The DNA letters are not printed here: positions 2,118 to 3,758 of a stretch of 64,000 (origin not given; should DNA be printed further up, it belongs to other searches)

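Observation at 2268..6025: arcA-less arginine/citrulline catabolic cluster: a COG2403 (cyclic-2,3-DPG-synthetase-like) P-loop protein sits where arginine deiminase would be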

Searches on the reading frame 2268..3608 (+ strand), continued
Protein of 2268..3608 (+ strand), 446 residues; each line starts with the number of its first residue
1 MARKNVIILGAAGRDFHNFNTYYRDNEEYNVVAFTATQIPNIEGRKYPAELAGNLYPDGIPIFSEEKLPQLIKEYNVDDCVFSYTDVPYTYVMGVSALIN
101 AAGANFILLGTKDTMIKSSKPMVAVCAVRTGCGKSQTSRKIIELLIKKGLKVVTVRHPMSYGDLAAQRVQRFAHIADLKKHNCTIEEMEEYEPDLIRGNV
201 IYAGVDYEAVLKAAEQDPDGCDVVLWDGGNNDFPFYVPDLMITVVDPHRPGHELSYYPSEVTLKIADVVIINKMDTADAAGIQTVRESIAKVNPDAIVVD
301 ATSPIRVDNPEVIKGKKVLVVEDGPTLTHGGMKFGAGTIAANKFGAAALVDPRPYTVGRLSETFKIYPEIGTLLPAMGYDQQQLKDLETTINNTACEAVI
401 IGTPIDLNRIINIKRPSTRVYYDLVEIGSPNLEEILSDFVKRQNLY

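Call 36: find_encoding_contigs(protein=P0001, flank=10000, max_places=4)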
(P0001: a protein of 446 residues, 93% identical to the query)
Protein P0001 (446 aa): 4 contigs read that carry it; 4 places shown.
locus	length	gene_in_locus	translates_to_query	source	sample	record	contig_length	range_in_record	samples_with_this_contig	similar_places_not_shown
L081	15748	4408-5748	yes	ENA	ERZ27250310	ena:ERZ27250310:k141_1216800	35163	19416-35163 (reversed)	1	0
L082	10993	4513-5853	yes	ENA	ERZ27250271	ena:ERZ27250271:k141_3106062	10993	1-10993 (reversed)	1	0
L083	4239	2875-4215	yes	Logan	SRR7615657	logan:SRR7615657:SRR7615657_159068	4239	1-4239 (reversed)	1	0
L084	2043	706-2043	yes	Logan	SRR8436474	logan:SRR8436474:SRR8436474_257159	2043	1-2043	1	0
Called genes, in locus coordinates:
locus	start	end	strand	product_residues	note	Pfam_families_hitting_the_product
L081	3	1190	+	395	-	?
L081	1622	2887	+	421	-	PF00764:Arginosuc_synth, PF20979:Arginosuc_syn_C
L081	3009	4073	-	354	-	PF02729:OTCace_N, PF00185:OTCace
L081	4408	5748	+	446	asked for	-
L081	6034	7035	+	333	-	PF02729:OTCace_N, PF00185:OTCace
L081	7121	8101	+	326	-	PF00696:AA_kinase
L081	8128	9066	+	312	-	PF02729:OTCace_N, PF00185:OTCace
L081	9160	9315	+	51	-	-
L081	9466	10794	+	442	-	PF03951:Gln-synt_N, PF00120:Gln-synt_C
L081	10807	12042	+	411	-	PF00152:tRNA-synt_2 (weak)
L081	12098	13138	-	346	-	PF01210:NAD_Gly3P_dh_N, PF02558:ApbA, PF07479:NAD_Gly3P_dh_C, PF20618:GPD_NAD_C_bact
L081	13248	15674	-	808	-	PF00521:DNA_topoisoIV, PF03989:DNA_gyraseA_C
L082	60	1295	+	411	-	PF00152:tRNA-synt_2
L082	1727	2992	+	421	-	PF00764:Arginosuc_synth, PF20979:Arginosuc_syn_C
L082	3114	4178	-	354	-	PF02729:OTCace_N, PF00185:OTCace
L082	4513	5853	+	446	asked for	-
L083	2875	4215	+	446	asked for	-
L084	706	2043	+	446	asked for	?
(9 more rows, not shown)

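Call 37: search_protein_families(library=ncbifam, proteins=[L004:9448-10368:+, L020:7446-8363:+, L025:7292-8242:+, L027:3921-4892:+, L030:9342-10361:+, L061:2850-3839:+, L003:14171-15079:+, L033:4691-5614:+], max_evalue=1e-30)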
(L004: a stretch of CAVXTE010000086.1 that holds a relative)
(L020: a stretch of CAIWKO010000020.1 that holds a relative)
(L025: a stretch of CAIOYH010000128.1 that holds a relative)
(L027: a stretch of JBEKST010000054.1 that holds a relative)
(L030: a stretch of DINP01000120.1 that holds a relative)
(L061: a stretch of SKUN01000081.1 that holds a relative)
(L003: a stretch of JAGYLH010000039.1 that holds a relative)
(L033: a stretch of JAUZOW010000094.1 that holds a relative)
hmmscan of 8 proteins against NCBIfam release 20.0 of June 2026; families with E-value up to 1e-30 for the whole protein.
L004:9448-10368:+ (307 aa): 8 families
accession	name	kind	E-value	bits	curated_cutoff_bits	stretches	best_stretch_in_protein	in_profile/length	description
TIGR00670.1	asp_carb_tr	equivalog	5.9e-116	386.8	236.95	1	8-303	1-303/304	aspartate carbamoyltransferase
NF002032.1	PRK00856.1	equivalog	1.6e-105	352.6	263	1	9-302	2-296/297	aspartate carbamoyltransferase catalytic subunit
NF006046.0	PRK08192.1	equivalog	7.4e-81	272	512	1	8-306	7-320/339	aspartate carbamoyltransferase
NF008853.0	PRK11891.1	equivalog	3.5e-75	253.3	560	1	5-306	86-401/430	aspartate carbamoyltransferase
NF001986.0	PRK00779.1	subfamily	1.9e-47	161.9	306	1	6-304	4-305/307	ornithine carbamoyltransferase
NF010387.0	PRK13814.1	equivalog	2.4e-44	151.5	660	1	10-302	8-302/310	aspartate carbamoyltransferase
TIGR00658.1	orni_carb_tr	equivalog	3.6e-43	147.9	280.85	1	8-303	1-303/304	ornithine carbamoyltransferase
NF009916.0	PRK13376.1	equivalog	4.8e-43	147.4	800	1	21-305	25-335/525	bifunctional aspartate carbamoyltransferase catalytic subunit/aspartate carbamoyltransferase regulatory subunit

L020:7446-8363:+ (306 aa): 9 families
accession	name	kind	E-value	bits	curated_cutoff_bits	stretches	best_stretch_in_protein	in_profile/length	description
TIGR00670.1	asp_carb_tr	equivalog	4.3e-111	370.9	236.95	1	9-304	1-303/304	aspartate carbamoyltransferase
NF002032.1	PRK00856.1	equivalog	6.3e-101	337.5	263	1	10-303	2-296/297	aspartate carbamoyltransferase catalytic subunit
NF006046.0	PRK08192.1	equivalog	1.7e-77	260.9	512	1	7-305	5-318/339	aspartate carbamoyltransferase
NF008853.0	PRK11891.1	equivalog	3.2e-71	240.2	560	1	7-306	87-400/430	aspartate carbamoyltransferase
NF001986.0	PRK00779.1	subfamily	7e-50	169.9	306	1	6-304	3-304/307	ornithine carbamoyltransferase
TIGR00658.1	orni_carb_tr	equivalog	1e-46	159.5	280.85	1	9-304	1-303/304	ornithine carbamoyltransferase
NF010387.0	PRK13814.1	equivalog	1.5e-40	139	660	1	20-304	26-303/310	aspartate carbamoyltransferase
NF009916.0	PRK13376.1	equivalog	6.3e-40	137.2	800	1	6-305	5-334/525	bifunctional aspartate carbamoyltransferase catalytic subunit/aspartate carbamoyltransferase regulatory subunit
NF011380.0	PRK14805.1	equivalog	3.1e-33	115.1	421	1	10-304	3-300/302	ornithine carbamoyltransferase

L025:7292-8242:+ (317 aa): 9 families
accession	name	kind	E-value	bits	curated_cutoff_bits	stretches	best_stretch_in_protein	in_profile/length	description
TIGR00670.1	asp_carb_tr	equivalog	1.2e-110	369.4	236.95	1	20-315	1-303/304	aspartate carbamoyltransferase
NF002032.1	PRK00856.1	equivalog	4.7e-100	334.6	263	1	21-314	2-296/297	aspartate carbamoyltransferase catalytic subunit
NF006046.0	PRK08192.1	equivalog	4.1e-78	263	512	1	18-316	5-318/339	aspartate carbamoyltransferase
NF008853.0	PRK11891.1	equivalog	5.6e-74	249.3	560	1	12-317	81-400/430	aspartate carbamoyltransferase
NF001986.0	PRK00779.1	subfamily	8.7e-48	163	306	1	16-315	2-304/307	ornithine carbamoyltransferase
TIGR00658.1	orni_carb_tr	equivalog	7.5e-45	153.4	280.85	1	20-315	1-303/304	ornithine carbamoyltransferase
NF009916.0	PRK13376.1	equivalog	3.8e-42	144.5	800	1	16-316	4-334/525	bifunctional aspartate carbamoyltransferase catalytic subunit/aspartate carbamoyltransferase regulatory subunit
NF010387.0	PRK13814.1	equivalog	3.9e-40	137.7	660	1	41-315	32-303/310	aspartate carbamoyltransferase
NF011380.0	PRK14805.1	equivalog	2.2e-32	112.3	421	1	21-315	3-300/302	ornithine carbamoyltransferase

L027:3921-4892:+ (324 aa): 9 families
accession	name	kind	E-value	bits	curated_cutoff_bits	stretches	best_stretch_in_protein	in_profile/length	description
TIGR00670.1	asp_carb_tr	equivalog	4.7e-113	377.3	236.95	1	26-321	1-303/304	aspartate carbamoyltransferase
NF002032.1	PRK00856.1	equivalog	1e-101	340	263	1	27-320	2-296/297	aspartate carbamoyltransferase catalytic subunit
NF006046.0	PRK08192.1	equivalog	1.2e-75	254.8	512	1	25-324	6-320/339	aspartate carbamoyltransferase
NF008853.0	PRK11891.1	equivalog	7.1e-73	245.6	560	1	24-324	87-401/430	aspartate carbamoyltransferase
NF001986.0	PRK00779.1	subfamily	2.7e-47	161.4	306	1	23-321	3-304/307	ornithine carbamoyltransferase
TIGR00658.1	orni_carb_tr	equivalog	2.2e-44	151.9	280.85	1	26-321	1-303/304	ornithine carbamoyltransferase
NF010387.0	PRK13814.1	equivalog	2e-42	145.2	660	1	45-319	30-301/310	aspartate carbamoyltransferase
NF009916.0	PRK13376.1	equivalog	3.6e-40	138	800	1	25-322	7-334/525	bifunctional aspartate carbamoyltransferase catalytic subunit/aspartate carbamoyltransferase regulatory subunit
TIGR04384.1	putr_carbamoyl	exception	2.5e-34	118.9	500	1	29-319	3-305/330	putrescine carbamoyltransferase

L030:9342-10361:+ (340 aa): 8 families
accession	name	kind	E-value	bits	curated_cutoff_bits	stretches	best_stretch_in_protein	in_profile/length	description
TIGR00670.1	asp_carb_tr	equivalog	3.8e-113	377.6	236.95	1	42-337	1-303/304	aspartate carbamoyltransferase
NF002032.1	PRK00856.1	equivalog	7.8e-102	340.5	263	1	43-336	2-296/297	aspartate carbamoyltransferase catalytic subunit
NF006046.0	PRK08192.1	equivalog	3.7e-78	263.1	512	1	40-340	5-320/339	aspartate carbamoyltransferase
NF008853.0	PRK11891.1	equivalog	2.1e-76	257.2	560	1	29-340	75-401/430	aspartate carbamoyltransferase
NF001986.0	PRK00779.1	subfamily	2.3e-45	155.1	306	1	38-338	2-305/307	ornithine carbamoyltransferase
NF009916.0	PRK13376.1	equivalog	5.6e-44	150.5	800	1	37-338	3-334/525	bifunctional aspartate carbamoyltransferase catalytic subunit/aspartate carbamoyltransferase regulatory subunit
NF010387.0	PRK13814.1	equivalog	4.1e-43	147.4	660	1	59-336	23-302/310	aspartate carbamoyltransferase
TIGR00658.1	orni_carb_tr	equivalog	1.5e-41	142.6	280.85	1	42-337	1-303/304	ornithine carbamoyltransferase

L061:2850-3839:+ (330 aa): 8 families
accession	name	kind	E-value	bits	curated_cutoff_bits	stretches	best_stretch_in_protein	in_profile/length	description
TIGR00670.1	asp_carb_tr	equivalog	5.9e-112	373.7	236.95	1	32-327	1-303/304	aspartate carbamoyltransferase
NF002032.1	PRK00856.1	equivalog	7.7e-98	327.3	263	1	33-326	2-296/297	aspartate carbamoyltransferase catalytic subunit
NF006046.0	PRK08192.1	equivalog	4.7e-74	249.6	512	1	31-329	6-319/339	aspartate carbamoyltransferase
NF008853.0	PRK11891.1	equivalog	1.2e-67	228.4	560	1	31-329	88-400/430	aspartate carbamoyltransferase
NF009916.0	PRK13376.1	equivalog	4.2e-45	154.2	800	1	30-328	6-334/525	bifunctional aspartate carbamoyltransferase catalytic subunit/aspartate carbamoyltransferase regulatory subunit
NF010387.0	PRK13814.1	equivalog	3.8e-44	150.8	660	1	49-327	28-303/310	aspartate carbamoyltransferase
NF001986.0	PRK00779.1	subfamily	7.1e-42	143.6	306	1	29-327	3-304/307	ornithine carbamoyltransferase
TIGR00658.1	orni_carb_tr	equivalog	1.5e-39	136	280.85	1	32-327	1-303/304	ornithine carbamoyltransferase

L003:14171-15079:+ (303 aa): 9 families
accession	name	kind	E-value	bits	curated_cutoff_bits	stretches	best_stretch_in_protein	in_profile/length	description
TIGR00670.1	asp_carb_tr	equivalog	3e-111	371.4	236.95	1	5-300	1-303/304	aspartate carbamoyltransferase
NF002032.1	PRK00856.1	equivalog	8.1e-100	333.8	263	1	6-299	2-296/297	aspartate carbamoyltransferase catalytic subunit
NF006046.0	PRK08192.1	equivalog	2.3e-79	267.1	512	1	5-302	7-319/339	aspartate carbamoyltransferase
NF008853.0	PRK11891.1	equivalog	9.6e-72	241.9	560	1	5-302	89-400/430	aspartate carbamoyltransferase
NF001986.0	PRK00779.1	subfamily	1.3e-46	159.2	306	1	2-300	3-304/307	ornithine carbamoyltransferase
TIGR00658.1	orni_carb_tr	equivalog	1.5e-43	149.1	280.85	1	5-300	1-303/304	ornithine carbamoyltransferase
NF009916.0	PRK13376.1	equivalog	2.4e-39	135.2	800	1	3-300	6-333/525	bifunctional aspartate carbamoyltransferase catalytic subunit/aspartate carbamoyltransferase regulatory subunit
NF010387.0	PRK13814.1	equivalog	6.8e-38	130.3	660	1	27-297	33-300/310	aspartate carbamoyltransferase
TIGR04384.1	putr_carbamoyl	exception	8e-32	110.6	500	1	8-299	3-306/330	putrescine carbamoyltransferase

L033:4691-5614:+ (308 aa): 9 families
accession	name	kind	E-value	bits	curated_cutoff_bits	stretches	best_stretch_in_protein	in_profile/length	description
TIGR00670.1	asp_carb_tr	equivalog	1.5e-112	375.7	236.95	1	10-305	1-303/304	aspartate carbamoyltransferase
NF002032.1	PRK00856.1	equivalog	2.2e-101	339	263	1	10-304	1-296/297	aspartate carbamoyltransferase catalytic subunit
NF006046.0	PRK08192.1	equivalog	2e-79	267.3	512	1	8-308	5-320/339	aspartate carbamoyltransferase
NF008853.0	PRK11891.1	equivalog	1.3e-74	251.3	560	1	9-308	88-401/430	aspartate carbamoyltransferase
NF001986.0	PRK00779.1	subfamily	2.4e-46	158.3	306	1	6-305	2-304/307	ornithine carbamoyltransferase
TIGR00658.1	orni_carb_tr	equivalog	1.2e-42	146.2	280.85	1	10-305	1-303/304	ornithine carbamoyltransferase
NF009916.0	PRK13376.1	equivalog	2.8e-42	144.9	800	1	8-306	6-334/525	bifunctional aspartate carbamoyltransferase catalytic subunit/aspartate carbamoyltransferase regulatory subunit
NF010387.0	PRK13814.1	equivalog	9.4e-41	139.7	660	1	29-303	30-301/310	aspartate carbamoyltransferase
TIGR04384.1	putr_carbamoyl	exception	1.2e-32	113.3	500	1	12-303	2-305/330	putrescine carbamoyltransferase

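Call 39: search_protein_families(library=pfam, proteins=[L032:7139-7747:-, L005:5986-7767:-, L004:10400-10864:+, L007:3895-5706:+, L014:5666-7039:+, L021:9632-10969:-, L072:6088-7917:+, L059:10424-11584:+, L003:9624-10712:+, L003:10703-13921:+], max_evalue=0.000001)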
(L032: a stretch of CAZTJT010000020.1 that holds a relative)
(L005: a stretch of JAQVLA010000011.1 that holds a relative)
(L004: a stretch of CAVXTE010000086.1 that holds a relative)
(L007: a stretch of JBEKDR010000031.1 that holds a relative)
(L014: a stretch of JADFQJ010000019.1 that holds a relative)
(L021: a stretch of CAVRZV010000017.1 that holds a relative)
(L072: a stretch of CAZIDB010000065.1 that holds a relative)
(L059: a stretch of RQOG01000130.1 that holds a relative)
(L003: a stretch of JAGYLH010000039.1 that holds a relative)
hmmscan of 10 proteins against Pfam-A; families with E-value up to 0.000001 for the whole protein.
L032:7139-7747:- (203 aa): 1 family
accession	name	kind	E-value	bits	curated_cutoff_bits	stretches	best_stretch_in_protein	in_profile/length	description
PF04336.18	ACP_PD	-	5.4e-65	219.3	27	1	1-183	1-183/183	Acyl carrier protein phosphodiesterase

L005:5986-7767:- (594 aa): 2 families
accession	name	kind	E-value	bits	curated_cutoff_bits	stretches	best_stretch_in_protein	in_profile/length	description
PF00750.26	tRNA-synt_1d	-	4.3e-41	141.5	23.3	1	107-451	13-338/349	tRNA synthetases class I (R), catalytic domain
PF05746.21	DALR_1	-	2.1e-26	92.7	22.3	1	476-594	1-117/117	DALR anticodon binding domain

L004:10400-10864:+ (155 aa): 2 families
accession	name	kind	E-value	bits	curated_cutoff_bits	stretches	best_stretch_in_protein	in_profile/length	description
PF01948.23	PyrI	-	1.1e-29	102.9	25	1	10-101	1-93/93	Aspartate carbamoyltransferase regulatory chain, allosteric domain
PF02748.20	PyrI_C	-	6.4e-19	68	23.4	1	105-152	1-48/48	Aspartate carbamoyltransferase regulatory chain, metal binding domain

L007:3895-5706:+ (604 aa): 2 families
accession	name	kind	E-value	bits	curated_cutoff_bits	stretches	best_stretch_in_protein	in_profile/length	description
PF00905.27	Transpeptidase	-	8.4e-58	196.4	22.1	1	253-577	1-295/299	Penicillin binding protein transpeptidase domain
PF03717.20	PBP_dimer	-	2.3e-39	136.1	24.4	1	51-212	2-174/180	Penicillin-binding Protein dimerisation domain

L014:5666-7039:+ (458 aa): 1 family
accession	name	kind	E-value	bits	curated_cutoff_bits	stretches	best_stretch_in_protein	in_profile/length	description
PF01098.24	FTSW_RODA_SPOVE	-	2.5e-81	273.9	26.4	2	212-452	132-353/356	Cell cycle protein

L021:9632-10969:- (446 aa): 1 family
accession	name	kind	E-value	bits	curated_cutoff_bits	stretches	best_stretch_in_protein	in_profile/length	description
PF00342.24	PGI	-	4.6e-27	95.2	22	1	76-424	99-460/486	Phosphoglucose isomerase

L072:6088-7917:+ (610 aa): 3 families
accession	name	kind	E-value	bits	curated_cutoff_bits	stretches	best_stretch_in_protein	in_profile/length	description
PF01380.27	SIS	-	1.9e-63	212.5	25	2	292-417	2-128/131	SIS domain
PF13522.11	GATase_6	-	6.9e-20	71.8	27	1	64-192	9-128/130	Glutamine amidotransferase domain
PF13537.11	GATase_7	-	3.4e-14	53.4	25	1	80-199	8-122/123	Glutamine amidotransferase domain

L059:10424-11584:+ (387 aa): 4 families
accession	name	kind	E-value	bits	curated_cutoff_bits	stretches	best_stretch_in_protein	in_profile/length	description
PF08442.15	ATP-grasp_2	-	7.3e-80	267.8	29.5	1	2-203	1-202/202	ATP-grasp domain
PF00549.24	Ligase_CoA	-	8.4e-32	110.4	24.5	1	262-382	1-128/128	CoA-ligase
PF24948.1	Citrate_synth_N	-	2.4e-17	63.5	83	1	2-226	4-228/232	ATP-citrate synthase ATP-grasp domain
PF13549.11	ATP-grasp_5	-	1.4e-09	38.1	27.6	1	4-134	11-136/221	ATP-grasp domain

L003:9624-10712:+ (363 aa): 3 families
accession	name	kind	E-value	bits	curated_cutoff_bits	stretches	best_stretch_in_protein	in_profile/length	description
PF00117.34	GATase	-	2.7e-55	187.4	22.8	1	183-356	2-189/190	Glutamine amidotransferase class-I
PF00988.28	CPSase_sm_chain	-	4e-48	162.8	27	1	11-144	1-126/126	Carbamoyl-phosphate synthase small chain, CPSase domain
PF07722.19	Peptidase_C26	-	3.2e-08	34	20.5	0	225-269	84-128/219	Peptidase C26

L003:10703-13921:+ (1073 aa): 8 families
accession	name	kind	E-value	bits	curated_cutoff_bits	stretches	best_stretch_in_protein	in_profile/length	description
PF02786.22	CPSase_L_D2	-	2.7e-108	360.8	19.8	2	126-329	1-210/211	Carbamoyl-phosphate synthase L chain, ATP binding domain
PF25596.1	CPSase_L_D1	-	2e-89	295.8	27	2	6-122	3-117/118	Carbamoyl phosphate synthase preATP-grasp domain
PF02787.25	CPSase_L_D3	-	4.5e-26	91.1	26.6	1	417-496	2-79/80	Carbamoyl-phosphate synthetase large chain, oligomerisation domain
PF02222.28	ATP-grasp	-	4.9e-20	72.4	27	2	133-279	2-145/179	ATP-grasp domain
PF02142.27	MGS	-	9.3e-20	71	24.1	1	956-1044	1-93/94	MGS-like domain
PF07478.18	Dala_Dala_lig_C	-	5.1e-19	69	24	2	153-297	28-174/204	D-ala D-ala ligase C-terminus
PF15632.11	ATPgrasp_Ter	-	1.7e-09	38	29.1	0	751-878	5-116/131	ATP-grasp in the biosynthetic pathway with Ter operon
PF01071.24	GARS_A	-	3.2e-07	30.8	27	0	131-222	7-104/194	Phosphoribosylglycinamide synthetase, ATP-grasp (A) domain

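Call 55: predict_structure(alignment_id=A3)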
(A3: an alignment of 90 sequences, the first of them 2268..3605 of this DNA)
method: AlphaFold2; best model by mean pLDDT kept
length: 446 residues; sequences in the alignment: 90
mean_pLDDT: 95.3   pTM: 0.92
mean pLDDT of the five models: 95.3, 95.2, 95.2, 94.7, 94.3
residues with pLDDT >= 90: 402; 70-90: 44; 50-70: 0; < 50: 0
segments of 3 or more residues with pLDDT < 50: none
pLDDT, mean of each block of 10 residues (from residue 1): 94 95 97 88 91 97 96 98 96 98 98 97 97 95 98 94 93 96 91 95 97 98 94 97 97 97 98 96 98 98 95 98 88 92 97 95 91 88 94 98 93 97 95 98 95
secondary structure, 60 per line:
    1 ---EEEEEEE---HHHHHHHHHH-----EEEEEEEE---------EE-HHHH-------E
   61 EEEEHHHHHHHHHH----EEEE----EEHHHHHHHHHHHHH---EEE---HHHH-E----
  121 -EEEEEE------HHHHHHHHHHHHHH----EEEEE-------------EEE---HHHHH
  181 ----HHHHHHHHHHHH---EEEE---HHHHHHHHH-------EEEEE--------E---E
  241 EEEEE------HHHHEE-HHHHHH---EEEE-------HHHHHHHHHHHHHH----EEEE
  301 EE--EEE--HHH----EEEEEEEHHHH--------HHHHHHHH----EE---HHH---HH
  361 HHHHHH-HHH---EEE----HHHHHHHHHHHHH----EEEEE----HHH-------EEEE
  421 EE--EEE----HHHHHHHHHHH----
elements in order: E4-10 H14-23 E29-36 H49-52 E60-64 H65-74 E79-82 H89-101 E105-107 H111-114 E122-127 H134-147 E152-156 E170-172 H176-180 H185-196 E200-203 H207-215 E223-227 E240-245 H252-255 H259-264 E268-271 H279-292 E297-302 E305-307 E317-323 H324-327 H336-343 H359-366 E374-376 H381-393 E398-402 E417-422 E425-427 H432-442

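Call 58: fold_search(model_id=the predicted structure, library=pdb)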
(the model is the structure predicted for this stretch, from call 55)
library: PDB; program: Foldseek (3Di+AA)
matches with E <= 10: 1337; with E <= 0.001: 20
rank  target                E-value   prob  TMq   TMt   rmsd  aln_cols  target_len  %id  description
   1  8oru_AAA              4.6e-18  1.00  0.45  0.44  15.8       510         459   17  cyclic 2,3-diphosphoglycerate synthetase from the hyperthermophilic archaeon Methanothermus fervidus bound to 2,3-di (released 2023-12-06)
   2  8ork                  5.1e-17  1.00  0.42  0.41  16.7       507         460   15  cyclic 2,3-diphosphoglycerate synthetase from the hyperthermophilic archaeon Methanothermus fervidus (released 2023-12-06)
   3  4ehy                  9.3e-09  1.00  0.46  0.64   7.7       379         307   11  Crystal structure of LpxK from Aquifex aeolicus in complex with ADP/Mg2+ at 2.2 angstrom resolution (released 2012-08-29)
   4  4ehx                  6.3e-08  1.00  0.48  0.64   6.2       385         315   12  Crystal structure of LpxK from Aquifex aeolicus at 1.9 angstrom resolution (released 2012-08-29)
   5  4lkv_B                9.7e-08  1.00  0.45  0.61   6.8       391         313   13  Determinants of lipid substrate and membrane binding for the tetraacyldisaccharide-1-phosphate 4 -kinase LpxK (released 2014-07-09)
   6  4itn                  4.5e-07  1.00  0.46  0.63   6.5       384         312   10  Crystal structure of "compact P-loop" LpxK from Aquifex aeolicus in complex with chloride at 2.2 angstrom resolution (released 2013-04-03)
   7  4lkv_C                6.2e-07  1.00  0.42  0.57   8.6       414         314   12  Determinants of lipid substrate and membrane binding for the tetraacyldisaccharide-1-phosphate 4 -kinase LpxK (released 2014-07-09)
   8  2obn_B                8.1e-05  0.99  0.22  0.27  16.7       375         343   11  Crystal structure of a duf1611 family protein (ava_3511) from anabaena variabilis atcc 29413 at 2.30 A resolution (released 2007-01-16)
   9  2obn_A                1.4e-04  0.99  0.22  0.27  16.8       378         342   11  Crystal structure of a duf1611 family protein (ava_3511) from anabaena variabilis atcc 29413 at 2.30 A resolution (released 2007-01-16)
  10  3fkq                  1.9e-04  0.96  0.20  0.24  16.3       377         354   10  Crystal structure of NtrC-like two-domain protein (RER070207001320) from Eubacterium rectale at 2.10 A resolution (released 2009-01-06)
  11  2g0t_B                2.3e-04  0.98  0.19  0.24  14.2       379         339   13  Crystal structure of a putative nucleotide binding protein (tm0796) from Thermotoga maritima at 2.67 A resolution (released 2006-02-28)
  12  2obn_D                2.4e-04  0.99  0.22  0.27  16.9       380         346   11  Crystal structure of a duf1611 family protein (ava_3511) from anabaena variabilis atcc 29413 at 2.30 A resolution (released 2007-01-16)
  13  7xrj                  2.8e-04  0.99  0.23  0.30  16.5       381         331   12  crystal structure of N-acetyltransferase DgcN-25328 (released 2023-02-01)
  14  2obn_C                3.0e-04  0.99  0.22  0.27  16.1       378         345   11  Crystal structure of a duf1611 family protein (ava_3511) from anabaena variabilis atcc 29413 at 2.30 A resolution (released 2007-01-16)
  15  5if9_A                3.7e-04  0.99  0.19  0.29   9.7       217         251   19  Crystal Structure of Cobyrinic Acid a,c-diamide synthase from Mycobacterium smegmatis with bound ATP analog and Magnes (released 2016-03-09)
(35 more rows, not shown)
